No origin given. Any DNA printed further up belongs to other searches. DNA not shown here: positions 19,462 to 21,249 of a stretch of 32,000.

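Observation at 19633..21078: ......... intein in the archaellum ATPase ArlI/FlaI with an atypical Glu-Asp C-terminus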

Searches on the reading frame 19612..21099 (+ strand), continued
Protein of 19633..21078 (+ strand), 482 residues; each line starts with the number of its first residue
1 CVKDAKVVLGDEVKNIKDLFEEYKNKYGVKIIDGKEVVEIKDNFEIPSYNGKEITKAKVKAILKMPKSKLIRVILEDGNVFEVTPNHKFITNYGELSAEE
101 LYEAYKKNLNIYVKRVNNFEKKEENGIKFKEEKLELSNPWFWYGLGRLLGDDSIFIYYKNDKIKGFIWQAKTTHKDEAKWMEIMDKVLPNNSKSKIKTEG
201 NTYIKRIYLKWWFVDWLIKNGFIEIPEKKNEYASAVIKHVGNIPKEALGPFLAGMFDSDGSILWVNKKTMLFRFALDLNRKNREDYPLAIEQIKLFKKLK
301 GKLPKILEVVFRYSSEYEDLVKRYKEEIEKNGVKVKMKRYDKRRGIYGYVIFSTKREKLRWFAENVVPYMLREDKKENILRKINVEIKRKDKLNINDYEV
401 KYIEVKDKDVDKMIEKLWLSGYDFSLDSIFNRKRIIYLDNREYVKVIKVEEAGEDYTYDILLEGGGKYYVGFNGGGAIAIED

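Call 61: fold_search(model_id=the predicted structure, library=pdb)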
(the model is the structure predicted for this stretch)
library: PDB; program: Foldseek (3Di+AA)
matches with E <= 10: 673; with E <= 0.001: 1
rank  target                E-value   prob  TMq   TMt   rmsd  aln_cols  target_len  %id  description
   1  1dq3                  1.8e-04  0.96  0.17  0.18  25.1       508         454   14  CRYSTAL STRUCTURE OF AN ARCHAEAL INTEIN-ENCODED HOMING ENDONUCLEASE PI-PFUI (released 2000-07-05)
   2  7qss                  1.8e-03  0.47  0.11  0.13  24.9       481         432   13  Crystal structure of homing endonuclease-associated TliVMA intein (C1A) (released 2022-03-30)
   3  7qsu                  2.2e-02  0.35  0.13  0.17  24.4       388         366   16  Crystal structure of homing endonuclease-associated TliVMA intein (C1A, d333-339) (released 2022-03-30)
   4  3oby_B                2.4e-02  0.20  0.11  0.15  22.5       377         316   12  Crystal structure of Archaeoglobus fulgidus Pelota reveals inter-domain structural plasticity (released 2010-09-01)
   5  6qvp_D                2.6e-02  0.72  0.11  0.33   7.5       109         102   16  Crystal structure of the peptidoglycan-binding domain of SiiA from Salmonella enterica (released 2019-08-28)
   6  5esv_E                4.0e-02  0.30  0.11  0.25  13.3       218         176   11  Crystal Structure of Broadly Neutralizing Antibody CH03, Isolated from Donor CH0219, in Complex with Scaffolded Trimer (released 2015-12-16)
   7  2lqm_MODEL_1_A        4.2e-02  0.89  0.08  0.21  14.6       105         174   23  Solution Structures of RadA intein from Pyrococcus horikoshii (released 2012-05-16)
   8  8j07_HB               4.7e-02  0.57  0.11  0.13  10.4       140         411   12  96nm repeat of human respiratory doublet microtubule and associated axonemal complexes (released 2023-07-26)
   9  6qvp_B                5.6e-02  0.54  0.11  0.33   7.4       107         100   17  Crystal structure of the peptidoglycan-binding domain of SiiA from Salmonella enterica (released 2019-08-28)
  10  7ung_KB               6.6e-02  0.60  0.10  0.11   9.3       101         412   15  48-nm repeat of the human respiratory doublet microtubule (released 2022-10-05)
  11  6dj6_B                1.0e-01  0.90  0.13  0.21   7.1        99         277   10  The X-ray crystal structure of the Streptococcus pneumoniae Fatty Acid Kinase (Fak) B2 protein loaded with cis-oleic a (released 2019-05-29)
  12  6qvp_E                1.1e-01  0.35  0.11  0.31   7.5       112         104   15  Crystal structure of the peptidoglycan-binding domain of SiiA from Salmonella enterica (released 2019-08-28)
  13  5w3f_B                1.4e-01  0.35  0.09  0.10  10.0       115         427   10  Yeast tubulin polymerized with GTP in vitro (released 2017-07-19)
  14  1vk3                  1.5e-01  0.18  0.13  0.11  14.0       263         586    9  Crystal structure of Phosphoribosylformylglycinamidine synthase II (TM1246) from Thermotoga maritima at 2.15 A resolutio (released 2004-05-11)
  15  2b33_B                1.6e-01  0.85  0.13  0.41   6.1       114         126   12  CRYSTAL STRUCTURE OF A PUTATIVE ENDORIBONUCLEASE (TM0215) FROM THERMOTOGA MARITIMA MSB8 AT 2.30 A RESOLUTION (released 2005-09-27)
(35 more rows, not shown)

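Call 77: search_protein_families(library=ncbifam, alignment_id=A4, max_evalue=0.01)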
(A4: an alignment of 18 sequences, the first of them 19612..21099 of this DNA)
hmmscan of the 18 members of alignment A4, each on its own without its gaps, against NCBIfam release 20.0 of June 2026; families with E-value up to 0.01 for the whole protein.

A. member 1, window:19612-21099:+ (496 aa): 2 families
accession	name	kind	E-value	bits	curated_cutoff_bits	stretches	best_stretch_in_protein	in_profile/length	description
TIGR01445.1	intein_Nterm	domain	8.9e-10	39.4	24.5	1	10-98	4-83/83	intein N-terminal splicing region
NF052663.1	RtcB_rel_intein2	exception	0.0017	17.3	1050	1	57-108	112-163/626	intein-containing RctB family protein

B. families by the number of members that match (of 18 scanned): 10 families
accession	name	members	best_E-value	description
TIGR01445.1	intein_Nterm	15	5e-10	intein N-terminal splicing region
NF052663.1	RtcB_rel_intein2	9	5.2e-07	intein-containing RctB family protein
NF011302.0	PRK14714.1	6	6.4e-07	DNA-directed DNA polymerase II large subunit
NF011418.0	PRK14845.1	5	4.9e-09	translation initiation factor IF-2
NF011287.0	PRK14698.1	4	5.9e-05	V-type ATP synthase subunit A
NF011491.0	PRK14898.1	3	8.1e-06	DNA-directed RNA polymerase subunit A''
NF006284.1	PRK08456.1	1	0.0023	flagellar motor stator protein MotA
NF038162.1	RtcB_rel_intein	1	0.0028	intein-containing RtcB family protein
NF045703.1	rSAM_Tes_intein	1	0.0064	tetraether lipid synthase Tes, intein-containing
NF005852.0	PRK07773.1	1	0.0071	replicative DNA helicase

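Call 78: search_protein_families(library=pfam, alignment_id=A4, max_evalue=0.01)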
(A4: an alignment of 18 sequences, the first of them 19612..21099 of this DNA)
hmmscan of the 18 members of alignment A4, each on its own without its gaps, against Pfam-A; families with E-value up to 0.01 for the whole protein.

A. member 1, window:19612-21099:+ (496 aa): 2 families
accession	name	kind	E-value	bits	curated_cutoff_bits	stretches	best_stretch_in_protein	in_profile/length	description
PF14890.11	Intein_splicing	-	0.0002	21.6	35.8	1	15-471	2-142/155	Intein splicing domain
PF14528.11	LAGLIDADG_3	-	0.0044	17.7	22.5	0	258-275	6-23/82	LAGLIDADG-like domain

B. families by the number of members that match (of 18 scanned): 4 families
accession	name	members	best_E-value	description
PF14890.11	Intein_splicing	14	4.6e-08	Intein splicing domain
PF17553.7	DUF5465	1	0.00071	Family of unknown function (DUF5465)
PF25083.1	GIPC1_GH1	1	0.0014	GIPC1-3 GH1 domain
PF14528.11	LAGLIDADG_3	1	0.0044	LAGLIDADG-like domain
